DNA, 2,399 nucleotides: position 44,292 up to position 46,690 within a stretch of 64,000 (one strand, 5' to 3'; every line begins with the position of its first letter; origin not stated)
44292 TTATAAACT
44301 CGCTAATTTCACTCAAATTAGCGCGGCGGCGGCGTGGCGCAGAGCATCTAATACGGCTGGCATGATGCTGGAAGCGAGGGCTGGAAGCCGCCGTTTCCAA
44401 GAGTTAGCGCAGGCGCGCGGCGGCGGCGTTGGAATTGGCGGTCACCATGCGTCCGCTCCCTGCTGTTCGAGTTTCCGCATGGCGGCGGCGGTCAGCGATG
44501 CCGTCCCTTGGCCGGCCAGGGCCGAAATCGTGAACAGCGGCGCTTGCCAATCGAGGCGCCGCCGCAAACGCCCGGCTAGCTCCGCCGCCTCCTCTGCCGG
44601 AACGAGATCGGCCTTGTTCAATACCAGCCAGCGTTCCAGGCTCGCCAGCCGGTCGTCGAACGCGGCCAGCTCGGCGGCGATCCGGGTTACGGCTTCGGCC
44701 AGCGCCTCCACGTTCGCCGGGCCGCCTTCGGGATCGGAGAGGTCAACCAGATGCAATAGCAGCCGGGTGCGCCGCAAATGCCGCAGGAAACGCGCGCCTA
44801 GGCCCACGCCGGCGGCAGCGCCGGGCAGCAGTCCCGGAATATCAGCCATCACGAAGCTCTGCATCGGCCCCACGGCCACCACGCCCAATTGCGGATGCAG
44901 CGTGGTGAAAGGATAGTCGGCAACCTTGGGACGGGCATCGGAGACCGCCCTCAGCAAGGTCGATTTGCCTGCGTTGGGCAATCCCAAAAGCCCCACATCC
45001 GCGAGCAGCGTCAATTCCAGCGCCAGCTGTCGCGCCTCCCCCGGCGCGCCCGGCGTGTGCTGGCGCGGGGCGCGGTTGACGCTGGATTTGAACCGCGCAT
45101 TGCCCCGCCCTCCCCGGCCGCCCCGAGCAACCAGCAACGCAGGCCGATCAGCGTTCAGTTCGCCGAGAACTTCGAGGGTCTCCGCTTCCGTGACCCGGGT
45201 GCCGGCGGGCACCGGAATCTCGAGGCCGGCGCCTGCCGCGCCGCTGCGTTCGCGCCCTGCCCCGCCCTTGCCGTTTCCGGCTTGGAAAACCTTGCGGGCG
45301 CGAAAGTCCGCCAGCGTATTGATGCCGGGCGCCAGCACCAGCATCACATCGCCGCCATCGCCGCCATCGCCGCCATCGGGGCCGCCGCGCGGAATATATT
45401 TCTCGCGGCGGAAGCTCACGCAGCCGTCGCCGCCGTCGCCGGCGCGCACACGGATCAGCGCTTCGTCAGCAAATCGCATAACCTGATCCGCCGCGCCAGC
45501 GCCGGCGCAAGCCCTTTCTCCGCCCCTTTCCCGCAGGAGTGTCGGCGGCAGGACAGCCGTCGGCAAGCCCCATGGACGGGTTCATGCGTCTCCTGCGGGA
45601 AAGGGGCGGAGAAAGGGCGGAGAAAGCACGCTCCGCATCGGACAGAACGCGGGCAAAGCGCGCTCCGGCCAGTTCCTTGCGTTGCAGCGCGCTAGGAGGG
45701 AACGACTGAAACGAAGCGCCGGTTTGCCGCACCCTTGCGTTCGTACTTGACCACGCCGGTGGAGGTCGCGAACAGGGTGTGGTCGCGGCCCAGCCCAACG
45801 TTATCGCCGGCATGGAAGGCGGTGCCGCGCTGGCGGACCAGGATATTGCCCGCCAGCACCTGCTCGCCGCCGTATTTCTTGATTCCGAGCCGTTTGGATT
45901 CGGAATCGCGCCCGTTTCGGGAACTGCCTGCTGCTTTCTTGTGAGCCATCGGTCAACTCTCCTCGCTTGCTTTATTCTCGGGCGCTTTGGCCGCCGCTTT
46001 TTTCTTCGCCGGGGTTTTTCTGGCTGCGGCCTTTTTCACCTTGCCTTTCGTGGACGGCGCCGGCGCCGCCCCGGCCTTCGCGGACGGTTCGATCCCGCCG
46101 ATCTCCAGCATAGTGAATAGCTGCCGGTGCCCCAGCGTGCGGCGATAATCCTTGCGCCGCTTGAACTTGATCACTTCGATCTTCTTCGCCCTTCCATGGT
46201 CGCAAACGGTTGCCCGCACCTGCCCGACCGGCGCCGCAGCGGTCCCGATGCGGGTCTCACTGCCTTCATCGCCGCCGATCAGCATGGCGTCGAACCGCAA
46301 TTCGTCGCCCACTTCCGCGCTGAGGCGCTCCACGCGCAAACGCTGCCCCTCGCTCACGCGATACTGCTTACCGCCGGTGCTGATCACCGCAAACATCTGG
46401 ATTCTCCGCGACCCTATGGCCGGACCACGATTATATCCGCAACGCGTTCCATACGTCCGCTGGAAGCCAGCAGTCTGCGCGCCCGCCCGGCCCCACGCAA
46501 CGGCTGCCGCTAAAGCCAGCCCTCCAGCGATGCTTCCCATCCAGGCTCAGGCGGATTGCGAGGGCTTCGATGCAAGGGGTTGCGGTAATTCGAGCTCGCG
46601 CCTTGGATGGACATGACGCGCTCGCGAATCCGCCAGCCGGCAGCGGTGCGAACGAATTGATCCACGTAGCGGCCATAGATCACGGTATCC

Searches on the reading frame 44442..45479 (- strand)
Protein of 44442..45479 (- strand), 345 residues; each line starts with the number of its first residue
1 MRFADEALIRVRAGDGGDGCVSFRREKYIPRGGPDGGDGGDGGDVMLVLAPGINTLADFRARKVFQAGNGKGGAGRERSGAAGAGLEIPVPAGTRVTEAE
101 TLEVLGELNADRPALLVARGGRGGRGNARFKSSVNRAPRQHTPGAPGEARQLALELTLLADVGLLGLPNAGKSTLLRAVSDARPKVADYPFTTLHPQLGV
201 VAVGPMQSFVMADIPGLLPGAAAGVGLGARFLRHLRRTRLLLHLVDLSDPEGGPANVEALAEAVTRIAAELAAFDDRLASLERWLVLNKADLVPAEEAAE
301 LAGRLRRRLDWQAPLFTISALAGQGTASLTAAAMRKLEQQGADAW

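Call 74: search_protein_families(library=pfam, proteins=[window:44442-45479:-])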
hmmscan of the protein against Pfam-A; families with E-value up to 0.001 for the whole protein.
window:44442-45479:- (345 aa): 4 families
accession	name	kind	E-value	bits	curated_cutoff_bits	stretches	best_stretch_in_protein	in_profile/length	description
PF01018.28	GTP1_OBG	-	1.7e-54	184.1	27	1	5-157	2-154/155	GTP1/OBG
PF01926.29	MMR_HSR1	-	4.8e-22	78.6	21.9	1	161-289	1-113/113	50S ribosome-binding GTPase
PF02421.24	FeoB_N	-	2.1e-07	31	27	1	162-217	3-57/156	Ferrous iron transport protein B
PF03308.22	MeaB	-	0.00049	19.6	23.1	0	285-335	176-233/273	Methylmalonyl Co-A mutase-associated GTPase MeaB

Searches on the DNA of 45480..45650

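Call 21: search_rna_families(source=window, start=45480, end=45650, threshold=evalue, max_evalue=10)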
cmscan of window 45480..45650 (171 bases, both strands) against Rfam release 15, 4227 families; matches with E-value up to 10: 32.
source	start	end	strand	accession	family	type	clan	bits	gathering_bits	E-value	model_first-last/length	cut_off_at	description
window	45509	45620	+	RF03511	mir-5444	Gene; miRNA;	-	40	90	2.4e-07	1-89/89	no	mir-5444 microRNA precursor family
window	45511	45618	+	RF03734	mir-4773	Gene; miRNA;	-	39.8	100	2.8e-06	9-70/78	no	mir-4773 microRNA precursor family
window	45511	45618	+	RF03293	mir-4672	Gene; miRNA;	-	39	98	6e-07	1-81/81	no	mir-4672 microRNA precursor family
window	45511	45618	-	RF03734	mir-4773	Gene; miRNA;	-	38.7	100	5.3e-06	9-70/78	no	mir-4773 microRNA precursor family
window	45510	45619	-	RF04240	mir-4716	Gene; miRNA;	-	37.2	76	9.4e-07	1-84/84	no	mir-4716 microRNA precursor family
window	45510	45619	+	RF04240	mir-4716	Gene; miRNA;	-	37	76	1e-06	1-84/84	no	mir-4716 microRNA precursor family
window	45507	45621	-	RF03861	mir-4484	Gene; miRNA;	-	32.6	90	0.00016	1-89/89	no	mir-4484 microRNA precursor family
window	45507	45620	+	RF03861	mir-4484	Gene; miRNA;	-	32.3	90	0.00019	1-89/89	no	mir-4484 microRNA precursor family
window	45509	45620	-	RF01064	mir-253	Gene; miRNA;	-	28.9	72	0.00026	1-98/98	no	mir-253 microRNA precursor family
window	45509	45620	+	RF01064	mir-253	Gene; miRNA;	-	27.7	72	0.00056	1-98/98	no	mir-253 microRNA precursor family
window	45518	45611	+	RF03443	mir-2131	Gene; miRNA;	-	27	92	0.0016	1-89/89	no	mir-2131 microRNA precursor family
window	45511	45618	+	RF02058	STnc400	Gene;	-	26.4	80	0.0022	8-69/125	no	Gammaproteobacterial sRNA STnc400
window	45505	45622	+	RF00829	mir-149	Gene; miRNA;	-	24.7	79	0.028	1-86/86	no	mir-149 microRNA precursor family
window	45511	45617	-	RF01043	MIR1023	Gene; miRNA;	-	24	90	0.0023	32-137/165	no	MIR1023 microRNA precursor family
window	45511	45618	-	RF04168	MIR839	Gene; miRNA;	-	22.5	200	0.0091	54-211/267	no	MIR839 microRNA precursor family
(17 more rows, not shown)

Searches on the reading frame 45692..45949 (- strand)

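Call 74: search_protein_families(library=pfam, proteins=[window:45692-45949:-])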
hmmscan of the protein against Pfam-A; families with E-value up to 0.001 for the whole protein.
window:45692-45949:- (85 aa): 1 family
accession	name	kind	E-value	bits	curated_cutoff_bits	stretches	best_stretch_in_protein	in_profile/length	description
PF01016.24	Ribosomal_L27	-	5.2e-38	129.4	20.5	1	2-82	1-79/79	Ribosomal L27 protein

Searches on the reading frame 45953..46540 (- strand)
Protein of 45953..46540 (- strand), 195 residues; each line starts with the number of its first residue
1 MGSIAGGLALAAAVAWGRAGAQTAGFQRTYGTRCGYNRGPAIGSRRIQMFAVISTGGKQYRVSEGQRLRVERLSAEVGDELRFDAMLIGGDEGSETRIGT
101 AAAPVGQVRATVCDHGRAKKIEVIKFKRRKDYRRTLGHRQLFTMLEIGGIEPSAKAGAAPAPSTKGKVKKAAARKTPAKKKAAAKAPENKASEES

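Call 74: search_protein_families(library=pfam, proteins=[window:45953-46540:-])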
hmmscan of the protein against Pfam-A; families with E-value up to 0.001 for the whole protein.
window:45953-46540:- (195 aa): 1 family
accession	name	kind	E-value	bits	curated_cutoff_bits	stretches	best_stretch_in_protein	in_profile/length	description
PF00829.26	Ribosomal_L21p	-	1.4e-31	109.1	27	1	49-150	1-99/99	Ribosomal prokaryotic L21 protein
